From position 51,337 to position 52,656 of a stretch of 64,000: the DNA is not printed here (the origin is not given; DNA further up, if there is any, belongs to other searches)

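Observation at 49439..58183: Nine-gene sigma-54 operon combining a cytoplasm-facing PsrABC-like Mo/W enzyme with HdrD-like and DUF169-ferredoxin partners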

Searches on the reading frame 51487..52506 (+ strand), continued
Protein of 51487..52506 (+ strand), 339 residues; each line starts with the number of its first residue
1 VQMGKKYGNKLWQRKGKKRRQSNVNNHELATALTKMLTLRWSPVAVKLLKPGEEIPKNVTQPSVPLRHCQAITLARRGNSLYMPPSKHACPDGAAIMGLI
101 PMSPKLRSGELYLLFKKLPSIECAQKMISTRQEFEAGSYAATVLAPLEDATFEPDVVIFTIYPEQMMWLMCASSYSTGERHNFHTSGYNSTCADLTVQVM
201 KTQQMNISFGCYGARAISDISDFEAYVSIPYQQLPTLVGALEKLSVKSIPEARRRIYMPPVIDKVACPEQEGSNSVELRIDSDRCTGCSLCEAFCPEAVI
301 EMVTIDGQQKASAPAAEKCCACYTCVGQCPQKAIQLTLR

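Call 50: find_encoding_contigs(protein=P0218, flank=10000, max_places=1)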
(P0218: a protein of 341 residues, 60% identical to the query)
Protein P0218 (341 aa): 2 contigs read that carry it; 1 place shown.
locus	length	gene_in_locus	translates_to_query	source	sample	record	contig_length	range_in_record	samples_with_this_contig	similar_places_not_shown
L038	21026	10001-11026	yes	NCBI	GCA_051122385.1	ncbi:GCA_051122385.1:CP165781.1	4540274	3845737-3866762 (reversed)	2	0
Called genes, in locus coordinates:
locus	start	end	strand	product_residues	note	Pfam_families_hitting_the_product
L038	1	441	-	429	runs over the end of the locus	PF02515:CoA_transf_3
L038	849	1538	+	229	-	PF26965:MimR_N (weak), PF01590:GAF (weak)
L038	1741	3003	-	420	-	PF13701:DDE_Tnp_1_4, PF01609:DDE_Tnp_1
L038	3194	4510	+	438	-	PF00989:PAS (faint), PF13426:PAS_9 (faint), PF00158:Sigma54_activat, PF14532:Sigma54_activ_2, PF07728:AAA_5 (weak), PF25601:AAA_lid_14, PF02954:HTH_8, PF18024:HTH_50 (weak), +2 more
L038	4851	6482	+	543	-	PF00501:AMP-binding, PF13193:AMP-binding_C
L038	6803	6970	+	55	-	-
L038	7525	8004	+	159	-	PF00583:Acetyltransf_1 (weak), PF13673:Acetyltransf_10, PF13508:Acetyltransf_7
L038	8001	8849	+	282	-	PF09837:DUF2064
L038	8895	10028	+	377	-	PF13183:Fer4_8, PF13534:Fer4_17, PF02754:CCG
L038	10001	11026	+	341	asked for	PF02596:DUF169, PF00037:Fer4 (faint), PF12838:Fer4_7 (faint), PF13237:Fer4_10, PF14697:Fer4_21 (weak)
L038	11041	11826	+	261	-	PF23023:Anti-Pycsar_Apyc1, PF00753:Lactamase_B, PF12706:Lactamase_B_2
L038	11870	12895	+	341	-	PF00724:Oxidored_FMN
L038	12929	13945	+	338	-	PF01636:APH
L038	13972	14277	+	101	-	PF17414:MatP_C (weak)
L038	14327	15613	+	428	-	PF00254:FKBP_C (faint), PF05697:Trigger_N, PF05698:Trigger_C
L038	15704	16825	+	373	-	PF13183:Fer4_8 (weak), PF13187:Fer4_9 (weak), PF13534:Fer4_17 (weak), PF02754:CCG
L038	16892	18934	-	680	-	PF13426:PAS_9 (faint), PF00989:PAS (faint), PF00158:Sigma54_activat, PF01078:Mg_chelatase (faint), PF14532:Sigma54_activ_2, PF07728:AAA_5, PF25601:AAA_lid_14, PF02954:HTH_8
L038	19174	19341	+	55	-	-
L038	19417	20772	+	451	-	PF00083:Sugar_tr, PF07690:MFS_1, PF13347:MFS_2 (weak), PF07690:MFS_1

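Call 54: predict_structure(alignment_id=A1)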
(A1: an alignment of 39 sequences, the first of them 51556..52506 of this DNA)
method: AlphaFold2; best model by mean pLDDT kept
length: 316 residues; sequences in the alignment: 39
mean_pLDDT: 84.5   pTM: 0.73
mean pLDDT of the five models: 84.5, 81.7, 81.4, 78.0, 72.7
residues with pLDDT >= 90: 159; 70-90: 106; 50-70: 29; < 50: 22
segments of 3 or more residues with pLDDT < 50: 228-248
pLDDT, mean of each block of 10 residues (from residue 1): 94 91 98 96 92 95 92 94 88 86 87 97 97 93 89 83 68 91 79 68 92 93 61 39 43 83 91 88 93 83 81 77
secondary structure, 60 per line:
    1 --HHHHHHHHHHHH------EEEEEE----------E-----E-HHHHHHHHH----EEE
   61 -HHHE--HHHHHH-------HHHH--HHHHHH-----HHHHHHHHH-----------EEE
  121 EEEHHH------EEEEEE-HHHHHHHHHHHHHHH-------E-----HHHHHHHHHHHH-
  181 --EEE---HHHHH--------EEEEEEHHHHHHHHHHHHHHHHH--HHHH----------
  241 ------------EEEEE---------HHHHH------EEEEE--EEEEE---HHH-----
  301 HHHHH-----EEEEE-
elements in order: H3-14 E21-26 H45-53 E58-60 H68-73 H81-84 H87-92 H98-106 E118-123 E133-138 H140-154 H168-179 E183-185 H189-193 E202-207 H208-224 H227-230 E253-257 H267-271 E278-282 E285-289 H301-305 E311-315

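Call 56: fold_search(model_id=the predicted structure, library=pdb)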
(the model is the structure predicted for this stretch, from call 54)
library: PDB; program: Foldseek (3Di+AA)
matches with E <= 10: 488; with E <= 0.001: 7
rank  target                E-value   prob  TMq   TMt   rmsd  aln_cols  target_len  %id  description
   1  5oy0_c                4.4e-04  1.00  0.19  0.70   2.3        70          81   36  Structure of synechocystis photosystem I trimer at 2.5A resolution (released 2018-02-21)
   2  9uh3_C                5.0e-04  1.00  0.19  0.73   1.6        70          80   41  PSI-9 FCPI supercomplex from haptophyte Chrysotila roscoffensis (released 2026-04-01)
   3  9m4f_C                6.0e-04  1.00  0.20  0.73   1.5        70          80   38  Photosystem I from the eukaryotic filamentous algae (released 2025-08-27)
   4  7yca_C                6.0e-04  1.00  0.20  0.73   1.6        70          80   38  Cryo-EM structure of the PSI-LHCI-Lhcp supercomplex from Ostreococcus tauri (released 2023-04-26)
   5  8ahx_B                8.2e-04  1.00  0.17  0.44  20.7       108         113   18  Cryo-EM structure of the nitrogen-fixation associated NADH:ferredoxin oxidoreductase RNF from Azotobacter vinelandii (released 2023-11-01)
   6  8zo9_c                9.8e-04  1.00  0.20  0.73   1.6        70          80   38  Structure of the wild-type PSI-9VCPI supercomplex in Nannochloropsis oceanica (released 2025-12-03)
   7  8rb9_B                9.8e-04  1.00  0.17  0.44  20.9       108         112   18  Cryo-EM structure of the NADH:ferredoxin oxidoreductase RNF from Azotobacter vinelandii, NADH added (released 2024-06-26)
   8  9eys_C                1.0e-03  1.00  0.19  0.73   1.6        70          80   38  Structure of Far-Red Photosystem I from C. thermalis PCC 7203 (released 2025-04-23)
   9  6l35_C                1.2e-03  1.00  0.19  0.70   2.5        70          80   34  PSI-LHCI Supercomplex from Physcometrella patens (released 2021-02-10)
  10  9grx_c                1.3e-03  1.00  0.19  0.70   2.3        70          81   34  NDH-PSI-LHCI supercomplex from S. oleracea (released 2025-02-12)
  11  7bkb_A                1.3e-03  1.00  0.19  0.09  13.9       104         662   25  Formate dehydrogenase - heterodisulfide reductase - formylmethanofuran dehydrogenase complex from Methanospirillum hun (released 2021-09-29)
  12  8wm6_C                1.3e-03  1.00  0.19  0.73   1.7        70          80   37  The structure of PSI-CAC(L-14)of R.salina at 2.7 angstroms resolution (released 2024-05-29)
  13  9lut_C                1.3e-03  1.00  0.20  0.73   1.6        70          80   36  PSI-LHCI supercomplex binding with 4 Lhcas from M. polymorpha (released 2026-02-18)
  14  9kc5_C                1.4e-03  1.00  0.20  0.73   1.6        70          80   38  PSI-LHCI of the red alga Galdieria sulphuraria NIES-3638 (released 2025-04-23)
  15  7f4v_aC               1.5e-03  1.00  0.19  0.72   1.7        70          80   37  Cryo-EM structure of a primordial cyanobacterial photosystem I (released 2022-04-06)
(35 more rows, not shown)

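Call 80: find_related_loci(query=A1, collection=metagenome_contigs, flank=10000)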
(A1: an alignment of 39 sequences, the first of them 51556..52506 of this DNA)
Query A1 (316 aa) in metagenome_contigs; peptide patterns used: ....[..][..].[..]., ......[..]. (x = any residue, [..] = any of these).
360 stretches matched a pattern; 46 encode a relative of the query (tblastn E <= 1e-3); 46 distinct loci.
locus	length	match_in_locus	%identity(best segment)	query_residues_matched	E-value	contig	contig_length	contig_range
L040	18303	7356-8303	94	1-316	0e+0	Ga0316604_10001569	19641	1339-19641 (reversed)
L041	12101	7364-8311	90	1-316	0e+0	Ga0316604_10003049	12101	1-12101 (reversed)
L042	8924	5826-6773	80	1-316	4e-178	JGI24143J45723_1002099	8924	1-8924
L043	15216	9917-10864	80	1-316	8e-178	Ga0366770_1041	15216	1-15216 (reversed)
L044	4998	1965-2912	79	1-316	0e+0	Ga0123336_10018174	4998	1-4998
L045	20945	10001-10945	79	1-315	6e-175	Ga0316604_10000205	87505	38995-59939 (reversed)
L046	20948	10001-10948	78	1-316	2e-174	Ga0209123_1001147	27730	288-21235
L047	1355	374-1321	76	1-316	0e+0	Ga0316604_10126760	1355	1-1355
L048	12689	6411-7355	75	1-315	5e-166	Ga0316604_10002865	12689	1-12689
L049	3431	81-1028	74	1-316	9e-173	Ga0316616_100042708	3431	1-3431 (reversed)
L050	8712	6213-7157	74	1-315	3e-164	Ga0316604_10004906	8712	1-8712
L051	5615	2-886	80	21-315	2e-165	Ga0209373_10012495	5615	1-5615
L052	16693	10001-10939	74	1-316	3e-162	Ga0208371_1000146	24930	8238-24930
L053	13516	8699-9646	74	1-316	1e-161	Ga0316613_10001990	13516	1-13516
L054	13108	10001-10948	74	1-316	1e-161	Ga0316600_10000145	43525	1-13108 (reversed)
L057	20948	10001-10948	72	1-316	7e-158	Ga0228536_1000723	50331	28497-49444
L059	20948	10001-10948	72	1-316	7e-158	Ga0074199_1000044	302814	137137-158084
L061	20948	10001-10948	68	1-316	2e-150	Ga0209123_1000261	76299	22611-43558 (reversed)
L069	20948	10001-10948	72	1-316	3e-160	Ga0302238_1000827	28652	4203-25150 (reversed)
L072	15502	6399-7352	61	1-314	1e-131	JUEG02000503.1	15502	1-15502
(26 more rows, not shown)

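Call 84: search_protein_families(library=pfam, proteins=[L045:3143-4036:+, L045:4182-5132:+, L045:5171-6142:+, L045:6203-7003:+, L045:6894-7742:+, L045:18819-20123:-, L045:12447-13496:+, L045:16820-17254:+], max_evalue=0.001)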
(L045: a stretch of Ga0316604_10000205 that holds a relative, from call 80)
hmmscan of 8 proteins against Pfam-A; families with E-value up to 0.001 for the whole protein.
L045:3143-4036:+ (297 aa): 2 families
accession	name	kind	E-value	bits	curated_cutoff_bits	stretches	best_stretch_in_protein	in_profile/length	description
PF01051.27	Rep3_N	-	8.4e-14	52.6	22.4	1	64-195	14-139/141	Initiator Replication protein, WH1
PF21205.3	Rep3_C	-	1.1e-06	29.3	21.1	1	208-266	1-58/59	Initiator Rep protein, WH2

L045:4182-5132:+ (316 aa): 2 families
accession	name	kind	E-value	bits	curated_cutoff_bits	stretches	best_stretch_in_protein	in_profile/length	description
PF12345.13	DUF3641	-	4.5e-48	163.1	24.9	1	183-314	1-134/134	Protein of unknown function (DUF3641)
PF04055.27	Radical_SAM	-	1.3e-13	51.9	29.5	1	25-163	1-141/166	Radical SAM superfamily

L045:5171-6142:+ (323 aa): 5 families
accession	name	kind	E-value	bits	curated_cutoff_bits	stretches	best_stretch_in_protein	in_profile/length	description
PF09084.16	NMT1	-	9.8e-21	75.1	20.5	1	58-260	9-214/216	NMT1/THI5 like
PF12974.12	Phosphonate-bd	-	5.3e-13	49.3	27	1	67-230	25-199/242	ABC transporter, phosphonate, periplasmic substrate-binding protein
PF13379.11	NMT1_2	-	1.8e-10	41.5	24.7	1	40-256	5-239/252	NMT1-like family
PF04069.17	OpuAC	-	9.8e-09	35.6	21.2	1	69-252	24-230/257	Substrate binding domain of ABC-type glycine betaine transport system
PF16868.10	NMT1_3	-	3e-05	24.2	27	1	129-199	94-166/289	NMT1-like family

L045:6203-7003:+ (266 aa): 1 family
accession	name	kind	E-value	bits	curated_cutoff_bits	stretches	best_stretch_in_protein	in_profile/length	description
PF00528.27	BPD_transp_1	-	1e-18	68.2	26.4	1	85-256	4-183/184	Binding-protein-dependent transport system inner membrane component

L045:6894-7742:+ (282 aa): 4 families
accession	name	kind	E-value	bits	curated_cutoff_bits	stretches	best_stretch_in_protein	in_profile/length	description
PF00005.33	ABC_tran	-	1.4e-33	116.9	25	1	60-197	1-136/137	ABC transporter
PF03193.22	RsgA_GTPase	-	9.8e-05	22.7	30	1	21-94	61-130/174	RsgA GTPase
PF09818.15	ABC_ATPase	-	0.0005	19.6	23.2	0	162-238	150-226/283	P-loop domain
PF13401.12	AAA_22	-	0.00055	20.7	27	0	70-225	5-120/130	AAA domain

L045:18819-20123:- (434 aa): 2 families
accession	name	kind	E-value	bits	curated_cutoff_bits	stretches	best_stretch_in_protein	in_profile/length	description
PF07690.21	MFS_1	-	3.5e-40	138.4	33.4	2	22-261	1-227/347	Major Facilitator Superfamily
PF00083.30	Sugar_tr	-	1.4e-08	34.5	22.3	2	52-198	45-193/452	Sugar (and other) transporter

L045:12447-13496:+ (349 aa): 1 family
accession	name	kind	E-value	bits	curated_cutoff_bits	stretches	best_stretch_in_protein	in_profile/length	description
PF00994.29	MoCF_biosynth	-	2.1e-25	89.6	26.6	1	182-312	1-142/144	Probable molybdopterin binding domain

L045:16820-17254:+ (144 aa): 1 family
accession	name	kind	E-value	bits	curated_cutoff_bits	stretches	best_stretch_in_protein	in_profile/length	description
PF03473.23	MOSC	-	1.5e-11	44.8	22.7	1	35-141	3-120/120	MOSC domain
